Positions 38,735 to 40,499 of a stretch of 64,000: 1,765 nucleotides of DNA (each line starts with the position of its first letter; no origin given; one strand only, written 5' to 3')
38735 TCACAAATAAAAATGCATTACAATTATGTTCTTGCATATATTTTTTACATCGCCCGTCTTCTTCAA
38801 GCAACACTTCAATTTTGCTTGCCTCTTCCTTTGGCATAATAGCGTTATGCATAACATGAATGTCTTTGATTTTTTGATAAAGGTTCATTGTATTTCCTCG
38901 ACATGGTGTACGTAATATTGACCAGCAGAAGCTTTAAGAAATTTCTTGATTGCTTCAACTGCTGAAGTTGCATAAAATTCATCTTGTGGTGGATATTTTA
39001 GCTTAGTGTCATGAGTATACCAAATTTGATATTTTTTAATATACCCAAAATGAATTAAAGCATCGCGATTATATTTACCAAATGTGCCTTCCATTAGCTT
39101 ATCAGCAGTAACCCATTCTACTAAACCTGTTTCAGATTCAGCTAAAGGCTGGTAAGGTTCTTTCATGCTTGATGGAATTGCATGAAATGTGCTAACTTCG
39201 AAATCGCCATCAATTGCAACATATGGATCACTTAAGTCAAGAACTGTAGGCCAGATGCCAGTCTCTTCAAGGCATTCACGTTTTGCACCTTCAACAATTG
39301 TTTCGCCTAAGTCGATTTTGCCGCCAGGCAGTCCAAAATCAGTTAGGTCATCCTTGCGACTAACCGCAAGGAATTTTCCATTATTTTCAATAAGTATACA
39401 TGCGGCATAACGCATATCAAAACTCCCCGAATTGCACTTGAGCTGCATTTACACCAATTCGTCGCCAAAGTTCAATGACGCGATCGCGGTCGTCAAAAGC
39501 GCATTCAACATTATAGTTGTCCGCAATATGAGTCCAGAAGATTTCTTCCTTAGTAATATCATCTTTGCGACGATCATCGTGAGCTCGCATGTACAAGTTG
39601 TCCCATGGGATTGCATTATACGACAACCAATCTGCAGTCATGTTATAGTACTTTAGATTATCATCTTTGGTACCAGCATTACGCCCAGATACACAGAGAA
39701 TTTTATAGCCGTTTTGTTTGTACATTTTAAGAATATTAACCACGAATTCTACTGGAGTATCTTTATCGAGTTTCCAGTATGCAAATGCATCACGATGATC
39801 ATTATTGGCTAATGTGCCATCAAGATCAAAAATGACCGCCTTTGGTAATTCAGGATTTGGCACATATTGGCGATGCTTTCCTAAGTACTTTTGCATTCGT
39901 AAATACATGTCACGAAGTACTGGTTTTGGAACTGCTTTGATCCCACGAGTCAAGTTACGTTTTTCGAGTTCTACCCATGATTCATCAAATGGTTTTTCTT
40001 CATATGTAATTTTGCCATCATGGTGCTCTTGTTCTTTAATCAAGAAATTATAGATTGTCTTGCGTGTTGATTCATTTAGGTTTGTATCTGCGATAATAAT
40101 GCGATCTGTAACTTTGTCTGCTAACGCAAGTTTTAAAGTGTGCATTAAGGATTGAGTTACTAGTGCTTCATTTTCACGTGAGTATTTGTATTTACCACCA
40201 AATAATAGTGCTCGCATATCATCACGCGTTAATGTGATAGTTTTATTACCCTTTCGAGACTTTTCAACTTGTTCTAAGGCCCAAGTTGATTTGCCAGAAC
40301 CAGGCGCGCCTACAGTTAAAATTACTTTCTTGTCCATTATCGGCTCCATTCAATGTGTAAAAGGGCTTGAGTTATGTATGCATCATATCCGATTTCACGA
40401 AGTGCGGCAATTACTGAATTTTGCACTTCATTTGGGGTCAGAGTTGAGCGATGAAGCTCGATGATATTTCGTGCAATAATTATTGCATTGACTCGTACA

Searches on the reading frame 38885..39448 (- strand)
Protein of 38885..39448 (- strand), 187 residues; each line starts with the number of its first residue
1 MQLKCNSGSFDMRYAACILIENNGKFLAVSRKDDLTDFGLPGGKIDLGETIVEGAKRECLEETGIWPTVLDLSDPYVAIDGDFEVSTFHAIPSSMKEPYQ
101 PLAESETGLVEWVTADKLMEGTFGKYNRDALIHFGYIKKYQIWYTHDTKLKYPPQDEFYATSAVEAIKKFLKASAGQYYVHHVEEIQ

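Call 3: search_protein_families(library=pfam, proteins=[window:38885-39448:-], max_evalue=0.01)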
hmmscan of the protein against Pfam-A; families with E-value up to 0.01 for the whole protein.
window:38885-39448:- (187 aa): 1 family
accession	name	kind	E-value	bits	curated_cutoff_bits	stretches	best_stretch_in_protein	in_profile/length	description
PF00293.34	NUDIX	-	1.4e-15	57.9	21.1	1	14-128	5-128/134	NUDIX domain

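Call 4: search_protein_families(library=phrogs, proteins=[window:38885-39448:-], max_evalue=0.001)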
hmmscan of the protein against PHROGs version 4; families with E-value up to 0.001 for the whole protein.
window:38885-39448:- (187 aa): 5 families
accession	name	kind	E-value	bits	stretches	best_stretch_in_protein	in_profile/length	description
phrog_1198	-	other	1.9e-29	104.1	1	10-141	35-176/253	MutT/NUDIX hydrolase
phrog_1185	-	other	1.6e-08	35.4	1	12-68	147-211/301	nudix hydrolase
phrog_15528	-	head and packaging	8.5e-08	32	1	12-120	521-625/794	portal protein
phrog_6216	-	unknown function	1.8e-07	31.3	1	13-68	2-56/545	-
phrog_10313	-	other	2.8e-07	31.4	1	14-119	13-122/159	nudix hydrolase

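Call 35: search_protein_families(library=ncbifam, proteins=[window:38885-39448:-], max_evalue=0.01)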
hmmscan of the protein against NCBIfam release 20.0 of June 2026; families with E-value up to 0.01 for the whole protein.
window:38885-39448:- (187 aa): 11 families
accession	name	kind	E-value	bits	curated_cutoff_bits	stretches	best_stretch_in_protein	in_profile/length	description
TIGR00586.1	mutt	equivalog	1.5e-07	31.5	97.9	1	15-129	8-122/129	8-oxo-dGTP diphosphatase MutT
NF006530.0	PRK08999.1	equivalog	9.5e-07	28.1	245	1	14-131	8-125/315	Nudix family hydrolase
NF008044.0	PRK10776.1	equivalog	3.3e-06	27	148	1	15-129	7-121/130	8-oxo-dGTP diphosphatase MutT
TIGR02705.1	nudix_YtkD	equivalog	0.0001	21.9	154.4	1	39-65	48-74/156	RNA deprotection pyrophosphohydrolase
NF052459.1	OxoGTPPhMutT1Mycb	equivalog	0.00041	19.5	475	1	27-66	20-59/292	8-oxo-(d)GTP phosphatase MutT1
NF006961.0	PRK09438.1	equivalog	0.00051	19.5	103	0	22-66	18-62/151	dihydroneopterin triphosphate diphosphatase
NF008736.0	PRK11762.1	equivalog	0.00067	19.2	169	1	37-65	75-103/186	ADP compounds hydrolase NudE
NF003791.0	PRK05379.2-3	equivalog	0.0009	18.5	409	1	22-65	211-256/340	bifunctional nicotinamide-nucleotide adenylyltransferase/Nudix hydroxylase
NF012016.0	PRK15472.1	equivalog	0.0014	18.4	95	1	13-65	4-60/141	nucleoside triphosphatase NudI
NF001938.0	PRK00714.1-5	equivalog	0.0024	17.2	116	1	31-65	40-74/172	RNA pyrophosphohydrolase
NF007834.0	PRK10546.1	equivalog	0.0084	15.9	156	0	18-69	9-63/135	pyrimidine (deoxy)nucleoside triphosphate diphosphatase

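Call 58: search_solved_structures(query=window:38885-39415:-, max_evalue=0.01)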
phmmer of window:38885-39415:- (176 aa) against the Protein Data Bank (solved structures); distinct sequences matched with E-value up to 0.01: 25.
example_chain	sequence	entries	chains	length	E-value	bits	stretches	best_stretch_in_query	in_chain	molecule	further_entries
3fk9_A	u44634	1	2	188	2.3e-05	27.5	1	4-113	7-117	Mutator MutT protein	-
3id9_A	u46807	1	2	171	5.8e-05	26.2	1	7-60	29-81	MutT/NUDIX family protein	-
3dku_A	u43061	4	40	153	6.1e-05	26.1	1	5-110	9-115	Putative phosphohydrolase | Phosphatase nudJ | Putative Nudix hydrolase ymfB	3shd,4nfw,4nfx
6fl4_A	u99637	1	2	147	0.00037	23.6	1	3-55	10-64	Nudix hydrolase 1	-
5gp0_E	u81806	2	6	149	0.00038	23.5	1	3-55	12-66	Nudix hydrolase 1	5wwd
6dby_A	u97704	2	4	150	0.00039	23.5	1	3-55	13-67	Nudix hydrolase 1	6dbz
3grn_A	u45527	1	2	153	0.0004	23.5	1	8-61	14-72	MutT related protein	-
8zjb_A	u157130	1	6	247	0.00049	23.2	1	10-96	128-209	Nudix hydrolase domain-containing protein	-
5otn_A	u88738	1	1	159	0.00058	23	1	29-108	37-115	Nudix (Nucleoside diphosphate linked moiety X)-type motif 1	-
6y3z_A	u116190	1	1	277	0.00072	22.6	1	5-171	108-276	m7GpppN-mRNA hydrolase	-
5hzx_A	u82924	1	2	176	0.00075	22.6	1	29-107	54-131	Nudix (Nucleoside diphosphate linked moiety X)-type motif 1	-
5mp0_D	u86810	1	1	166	0.00075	22.6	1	3-107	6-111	m7GpppN-mRNA hydrolase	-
5qoh_A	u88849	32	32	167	0.00077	22.6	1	3-107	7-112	DCP2 (NUDT20)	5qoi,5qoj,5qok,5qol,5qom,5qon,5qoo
1jrk_A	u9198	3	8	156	0.00095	22.3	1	6-55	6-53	Nudix homolog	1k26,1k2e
9cxx_A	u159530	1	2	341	0.002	21.2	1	16-53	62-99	8-oxo-(d)GTP phosphatase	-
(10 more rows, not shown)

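Call 75: search_dna_similar(query=window:38885-39415:-, collection=phages, mode=protein, max_rows=30, rows=spread, max_evalue=0.00001)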
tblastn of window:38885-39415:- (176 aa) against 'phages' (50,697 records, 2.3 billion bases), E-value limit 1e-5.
Records with a match: 66; places in all: 66; records where one place covers at least 80% of the query: 56.
Best place of each record, by identity: >=99% 5; 95-99% 28; 90-95% 5; 80-90% 7; 60-80% 9; <60% 12.
By first word of the organism name: Acinetobacter 63; uncultured 2; Tegunavirus 1.
By host as written in the record: Acinetobacter baumannii 16; - 11; Acinetobacter johnsonii 6; Acinetobacter baumannii AB5075 3; Acinetobacter baumannii strain MAR15-4162 2; Acinetobacter pittii 2; Acinetobacter baumannii strain LUH3713 2; Acinetobacter baumannii LUH 3712 2; and 16 more.
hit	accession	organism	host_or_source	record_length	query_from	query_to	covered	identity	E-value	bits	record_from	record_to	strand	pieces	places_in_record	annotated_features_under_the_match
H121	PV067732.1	Acinetobacter phage vB_AbaS-Bhz15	Acinetobacter baumannii DSM 25645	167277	1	176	100%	100.0%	5e-116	366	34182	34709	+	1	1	MutT/NUDIX hydrolase | hypothetical protein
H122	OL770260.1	Acinetobacter phage AB-Navy71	Acinetobacter baumannii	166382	1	176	100%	99.4%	2e-115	364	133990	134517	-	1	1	hypothetical protein (x2) | ribosome_binding_site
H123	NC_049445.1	Acinetobacter phage AbTZA1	Acinetobacter baumannii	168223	1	176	100%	99.4%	5e-115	363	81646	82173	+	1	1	MutT/NUDIX hydrolase | hypothetical protein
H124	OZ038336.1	Acinetobacter phage vB_AbaM_PhT2-v2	-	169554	1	176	100%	98.9%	9e-115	363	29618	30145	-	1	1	MutT/NUDIX hydrolase | hypothetical protein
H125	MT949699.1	Acinetobacter phage Maestro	Acinetobacter baumannii strain TP1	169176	1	176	100%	98.3%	6e-114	360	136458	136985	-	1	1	hypothetical protein (x2) | ribosome_binding_site | polynucleotide kinase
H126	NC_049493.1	Acinetobacter phage vB_AbaM_Lazarus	Acinetobacter baumannii strain ...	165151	1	176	100%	96.0%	2e-113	358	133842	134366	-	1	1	MutT/NUDIX hydrolase | hypothetical protein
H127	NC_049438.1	Acinetobacter phage vB_ApiM_fHyAci03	Acinetobacter pittii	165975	1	176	100%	96.0%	8e-113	357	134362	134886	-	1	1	nudE: MutT/NUDIX hydrolase | hypothetical protein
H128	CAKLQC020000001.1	Acinetobacter phage MD-2021a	not known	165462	1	176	100%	96.0%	7e-112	354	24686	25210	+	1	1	mutator mutT protein | Uncharacterised protein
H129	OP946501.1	Acinetobacter phage vB_AbaM_DLP1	Acinetobacter baumannii AB5075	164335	1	176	100%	96.0%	3e-111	353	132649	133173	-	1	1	putative NUDIX hydrolase protein (x2) | polynucleotide 5'-kinase and 3'-phosphatase protein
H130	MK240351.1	Acinetobacter phage Henu6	Acinetobacter baumannii ATCC19606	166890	1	176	100%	96.0%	3e-111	353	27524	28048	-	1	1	putative NUDIX hydrolase | hypothetical protein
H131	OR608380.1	Acinetobacter phage LemonAid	Acinetobacter sp.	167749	1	176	100%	95.5%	9e-113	357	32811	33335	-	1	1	MutT/NUDIX hydrolase | hypothetical protein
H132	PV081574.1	Acinetobacter phage vB_AbaM_3014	Acinetobacter baumannii Ab125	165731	1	176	100%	95.5%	2e-111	353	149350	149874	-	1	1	putative ADP-ribose pyrophosphatase protein | hypothetical protein (x2)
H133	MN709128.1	Acinetobacter phage vB_AbaM_Berthold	Acinetobacter baumannii strain LUH3713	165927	1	176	100%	95.5%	5e-111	352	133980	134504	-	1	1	putative ADP-ribose pyrophosphatase protein | hypothetical protein | polynucleotide 5'-kinase and 3'-phosphatase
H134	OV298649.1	Acinetobacter phage MD-2021a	not known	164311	1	176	100%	95.5%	6e-111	352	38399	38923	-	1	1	mutator mutT protein | Uncharacterised protein | Predicted kinase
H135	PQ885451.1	Acinetobacter phage phi1_092060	Acinetobacter baumannii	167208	1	176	100%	95.5%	7e-111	352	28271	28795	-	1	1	MutT/NUDIX hydrolase | hypothetical protein | polynucleotide kinase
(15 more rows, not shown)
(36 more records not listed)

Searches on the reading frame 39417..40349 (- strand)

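Call 3: search_protein_families(library=pfam, proteins=[window:39417-40349:-], max_evalue=0.01)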
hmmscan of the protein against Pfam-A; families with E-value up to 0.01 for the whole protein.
window:39417-40349:- (310 aa): 9 families
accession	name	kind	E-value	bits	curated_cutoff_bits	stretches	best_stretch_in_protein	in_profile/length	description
PF25109.1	HAD_PNKP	-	1.6e-50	171.4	27.6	1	169-310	1-143/143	Polynucleotide kinase PNKP phosphatase domain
PF13671.12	AAA_33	-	1.3e-13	51.9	27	1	9-150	1-138/143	AAA domain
PF24694.1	LNS2_PITM1-3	-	1.7e-06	28.5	27.7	1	172-305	1-120/124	PITM 1-3, LNS2 domain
PF06414.18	Zeta_toxin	-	1.5e-05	24.9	22.3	1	7-158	16-172/199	Zeta toxin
PF03767.20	Acid_phosphat_B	-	1.7e-05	24.8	27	1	167-269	75-186/230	HAD superfamily, subfamily IIIB (Acid phosphatase)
PF00702.32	Hydrolase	-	0.00011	23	26.4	1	170-200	2-27/191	haloacid dehalogenase-like hydrolase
PF08433.16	KTI12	-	0.00033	20.7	22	1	10-103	4-93/271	Chromatin associated protein KTI12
PF08235.19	LNS2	-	0.00034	20.6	32.3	1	170-235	48-112/226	LNS2 (Lipin/Ned1/Smp2)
PF08282.18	Hydrolase_3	-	0.005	17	20.9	0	172-243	1-60/255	haloacid dehalogenase-like hydrolase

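Call 4: search_protein_families(library=phrogs, proteins=[window:39417-40349:-], max_evalue=0.001)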
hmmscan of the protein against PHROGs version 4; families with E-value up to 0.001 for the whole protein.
window:39417-40349:- (310 aa): 5 families
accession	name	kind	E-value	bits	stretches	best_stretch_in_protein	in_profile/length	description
phrog_505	-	other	1.1e-98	331.3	1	7-310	2-295/295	polynucleotide kinase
phrog_415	-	other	2.5e-31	110.1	1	164-307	16-166/218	polynucleotide kinase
phrog_2071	-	other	8.5e-11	43.2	1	4-155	13-144/282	ATPase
phrog_6931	-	unknown function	8.7e-07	29.4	1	5-153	183-326/343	-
phrog_8238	-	DNA, RNA and nucleotide metabolism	0.00077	18.7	0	7-154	2-142/737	RNA ligase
